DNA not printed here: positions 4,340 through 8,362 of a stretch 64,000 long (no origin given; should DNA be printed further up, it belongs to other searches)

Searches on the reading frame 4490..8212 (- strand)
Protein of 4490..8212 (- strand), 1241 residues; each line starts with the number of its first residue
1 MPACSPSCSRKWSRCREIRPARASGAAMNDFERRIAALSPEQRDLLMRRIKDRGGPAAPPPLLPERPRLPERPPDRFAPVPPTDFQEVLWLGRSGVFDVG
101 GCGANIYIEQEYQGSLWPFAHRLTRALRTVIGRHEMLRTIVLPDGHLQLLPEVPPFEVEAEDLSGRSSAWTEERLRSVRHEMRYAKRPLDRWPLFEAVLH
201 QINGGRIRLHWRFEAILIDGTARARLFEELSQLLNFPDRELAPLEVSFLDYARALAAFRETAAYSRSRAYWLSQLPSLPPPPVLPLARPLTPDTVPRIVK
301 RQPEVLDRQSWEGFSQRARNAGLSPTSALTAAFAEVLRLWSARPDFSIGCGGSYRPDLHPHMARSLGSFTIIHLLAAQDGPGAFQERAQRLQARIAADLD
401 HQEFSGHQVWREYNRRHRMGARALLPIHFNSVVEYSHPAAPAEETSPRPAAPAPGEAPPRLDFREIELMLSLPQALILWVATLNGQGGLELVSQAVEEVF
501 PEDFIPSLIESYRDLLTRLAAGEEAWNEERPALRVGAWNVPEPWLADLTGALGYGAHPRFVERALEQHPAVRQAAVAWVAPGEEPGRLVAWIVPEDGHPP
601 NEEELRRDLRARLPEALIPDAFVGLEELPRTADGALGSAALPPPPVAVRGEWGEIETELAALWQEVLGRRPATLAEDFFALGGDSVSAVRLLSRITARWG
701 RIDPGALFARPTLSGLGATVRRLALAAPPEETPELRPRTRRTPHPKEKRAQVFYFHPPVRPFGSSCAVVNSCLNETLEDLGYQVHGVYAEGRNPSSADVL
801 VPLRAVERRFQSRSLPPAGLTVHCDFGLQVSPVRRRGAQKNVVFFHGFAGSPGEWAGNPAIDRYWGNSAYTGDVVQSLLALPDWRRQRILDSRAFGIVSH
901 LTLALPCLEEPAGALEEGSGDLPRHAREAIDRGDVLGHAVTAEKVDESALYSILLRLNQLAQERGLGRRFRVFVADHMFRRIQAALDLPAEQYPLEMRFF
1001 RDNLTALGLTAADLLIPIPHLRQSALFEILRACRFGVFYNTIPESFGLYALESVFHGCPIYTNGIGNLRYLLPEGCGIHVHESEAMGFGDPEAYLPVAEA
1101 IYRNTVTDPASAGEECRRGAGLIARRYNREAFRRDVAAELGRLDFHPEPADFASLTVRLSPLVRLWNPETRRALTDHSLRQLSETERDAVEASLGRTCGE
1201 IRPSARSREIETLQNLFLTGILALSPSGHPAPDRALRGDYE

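Call 20: search_protein_families(library=pfam, proteins=[window:4490-8212:-], max_evalue=0.001)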
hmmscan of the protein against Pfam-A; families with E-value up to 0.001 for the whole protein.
window:4490-8212:- (1241 aa): 3 families
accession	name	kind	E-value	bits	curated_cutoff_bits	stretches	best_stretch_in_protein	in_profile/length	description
PF00668.25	Condensation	-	1.3e-22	80.6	30.6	1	121-431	42-356/456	Condensation domain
PF00550.31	PP-binding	-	1.2e-10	41.9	20.8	1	658-719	2-66/67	Phosphopantetheine attachment site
PF13193.12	AMP-binding_C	-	4.1e-09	37.7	24.5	1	561-634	2-75/76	AMP-binding enzyme C-terminal domain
